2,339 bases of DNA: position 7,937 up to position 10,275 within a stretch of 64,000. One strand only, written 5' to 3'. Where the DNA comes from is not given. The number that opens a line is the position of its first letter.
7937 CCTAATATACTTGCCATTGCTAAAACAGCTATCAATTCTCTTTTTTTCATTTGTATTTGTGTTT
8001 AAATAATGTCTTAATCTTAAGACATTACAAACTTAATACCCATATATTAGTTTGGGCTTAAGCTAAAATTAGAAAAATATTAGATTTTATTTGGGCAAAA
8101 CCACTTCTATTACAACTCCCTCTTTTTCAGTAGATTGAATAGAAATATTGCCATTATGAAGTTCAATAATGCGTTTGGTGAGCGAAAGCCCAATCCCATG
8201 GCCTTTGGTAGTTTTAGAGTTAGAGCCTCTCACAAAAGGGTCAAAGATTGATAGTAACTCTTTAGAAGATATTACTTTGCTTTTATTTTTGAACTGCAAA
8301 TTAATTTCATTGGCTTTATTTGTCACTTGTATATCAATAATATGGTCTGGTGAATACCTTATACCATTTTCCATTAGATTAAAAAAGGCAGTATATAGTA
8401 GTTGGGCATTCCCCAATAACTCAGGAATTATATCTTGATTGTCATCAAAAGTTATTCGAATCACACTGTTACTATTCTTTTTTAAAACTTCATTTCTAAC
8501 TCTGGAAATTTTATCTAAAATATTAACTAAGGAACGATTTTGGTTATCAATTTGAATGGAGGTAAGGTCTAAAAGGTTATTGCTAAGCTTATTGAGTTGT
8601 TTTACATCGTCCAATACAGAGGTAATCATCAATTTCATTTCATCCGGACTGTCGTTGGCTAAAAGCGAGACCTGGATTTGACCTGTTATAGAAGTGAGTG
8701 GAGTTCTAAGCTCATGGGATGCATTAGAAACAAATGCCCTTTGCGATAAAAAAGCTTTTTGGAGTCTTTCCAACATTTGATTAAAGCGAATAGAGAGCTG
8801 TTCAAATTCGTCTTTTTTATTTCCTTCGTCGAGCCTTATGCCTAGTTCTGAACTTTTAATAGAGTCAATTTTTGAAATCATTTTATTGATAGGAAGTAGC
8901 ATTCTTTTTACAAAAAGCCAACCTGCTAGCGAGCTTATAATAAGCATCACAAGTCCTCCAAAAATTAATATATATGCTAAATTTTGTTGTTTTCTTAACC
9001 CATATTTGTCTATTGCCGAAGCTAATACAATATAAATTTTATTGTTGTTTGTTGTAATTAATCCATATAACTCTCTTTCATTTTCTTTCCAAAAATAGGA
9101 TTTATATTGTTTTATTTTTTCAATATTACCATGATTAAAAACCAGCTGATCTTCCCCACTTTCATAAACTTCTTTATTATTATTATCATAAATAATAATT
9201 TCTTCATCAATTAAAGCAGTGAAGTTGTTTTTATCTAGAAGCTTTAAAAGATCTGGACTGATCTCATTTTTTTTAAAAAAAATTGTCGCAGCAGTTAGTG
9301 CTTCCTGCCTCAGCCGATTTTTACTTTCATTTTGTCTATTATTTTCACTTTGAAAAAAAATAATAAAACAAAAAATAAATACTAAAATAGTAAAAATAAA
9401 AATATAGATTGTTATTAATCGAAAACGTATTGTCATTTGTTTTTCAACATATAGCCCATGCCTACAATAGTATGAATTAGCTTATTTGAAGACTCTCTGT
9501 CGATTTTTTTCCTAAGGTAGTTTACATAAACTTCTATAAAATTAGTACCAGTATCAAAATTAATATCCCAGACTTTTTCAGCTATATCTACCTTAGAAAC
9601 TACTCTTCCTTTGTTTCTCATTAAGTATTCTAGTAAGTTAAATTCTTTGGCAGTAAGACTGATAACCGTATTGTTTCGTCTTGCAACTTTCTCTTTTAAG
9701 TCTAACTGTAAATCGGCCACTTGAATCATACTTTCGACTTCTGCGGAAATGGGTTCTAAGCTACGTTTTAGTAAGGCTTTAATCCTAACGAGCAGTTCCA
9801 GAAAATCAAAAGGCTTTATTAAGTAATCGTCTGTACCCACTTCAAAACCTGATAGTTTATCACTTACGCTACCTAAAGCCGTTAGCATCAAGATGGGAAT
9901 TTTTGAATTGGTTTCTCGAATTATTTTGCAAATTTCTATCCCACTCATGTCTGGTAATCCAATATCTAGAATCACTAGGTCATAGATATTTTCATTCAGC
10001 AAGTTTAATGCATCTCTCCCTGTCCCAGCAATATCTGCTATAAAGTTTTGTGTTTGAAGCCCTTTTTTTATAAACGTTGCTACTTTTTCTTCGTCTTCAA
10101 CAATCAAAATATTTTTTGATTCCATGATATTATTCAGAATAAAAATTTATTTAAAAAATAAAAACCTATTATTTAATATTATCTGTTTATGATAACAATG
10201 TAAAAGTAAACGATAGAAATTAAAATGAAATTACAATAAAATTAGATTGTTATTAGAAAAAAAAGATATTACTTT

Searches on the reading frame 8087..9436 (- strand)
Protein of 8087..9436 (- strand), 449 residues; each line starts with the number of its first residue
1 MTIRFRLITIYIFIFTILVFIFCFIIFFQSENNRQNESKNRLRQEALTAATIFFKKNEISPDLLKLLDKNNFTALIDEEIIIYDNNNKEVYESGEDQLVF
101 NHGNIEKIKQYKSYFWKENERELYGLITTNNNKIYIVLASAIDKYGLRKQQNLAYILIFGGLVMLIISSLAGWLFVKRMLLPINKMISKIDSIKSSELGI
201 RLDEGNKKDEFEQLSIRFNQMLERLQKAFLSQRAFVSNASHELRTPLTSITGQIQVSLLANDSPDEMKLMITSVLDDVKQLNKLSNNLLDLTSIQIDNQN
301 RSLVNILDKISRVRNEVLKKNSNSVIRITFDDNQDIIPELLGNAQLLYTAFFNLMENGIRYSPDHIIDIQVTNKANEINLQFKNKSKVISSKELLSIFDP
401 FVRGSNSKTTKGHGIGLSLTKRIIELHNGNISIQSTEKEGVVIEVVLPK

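Call 67: search_protein_families(library=pfam, proteins=[window:8087-9436:-], max_evalue=0.001)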
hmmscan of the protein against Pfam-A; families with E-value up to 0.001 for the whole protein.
window:8087-9436:- (449 aa): 4 families
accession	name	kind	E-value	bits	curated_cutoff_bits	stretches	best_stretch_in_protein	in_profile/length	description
PF02518.31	HATPase_c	-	1.8e-18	67.4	26.4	1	343-448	2-108/111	Histidine kinase-, DNA gyrase B-, and HSP90-like ATPase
PF00512.31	HisKA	-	4.6e-14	52.7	26.9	1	232-295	2-64/66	His Kinase A (phospho-acceptor) domain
PF00672.30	HAMP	-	2.1e-08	34.8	25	1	175-226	2-52/53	HAMP domain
PF14501.12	HATPase_c_5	-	1.4e-07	31.8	22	1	347-439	6-94/102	GHKL domain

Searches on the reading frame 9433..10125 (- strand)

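Call 67: search_protein_families(library=pfam, proteins=[window:9433-10125:-], max_evalue=0.001)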
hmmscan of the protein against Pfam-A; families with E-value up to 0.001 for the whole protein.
window:9433-10125:- (230 aa): 2 families
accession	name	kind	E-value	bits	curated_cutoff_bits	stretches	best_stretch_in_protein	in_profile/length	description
PF00072.30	Response_reg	-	1.8e-27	96.2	30.2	1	6-115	1-110/111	Response regulator receiver domain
PF00486.34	Trans_reg_C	-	2.5e-25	88.8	26.2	1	153-227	2-77/77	Transcriptional regulatory protein, C terminal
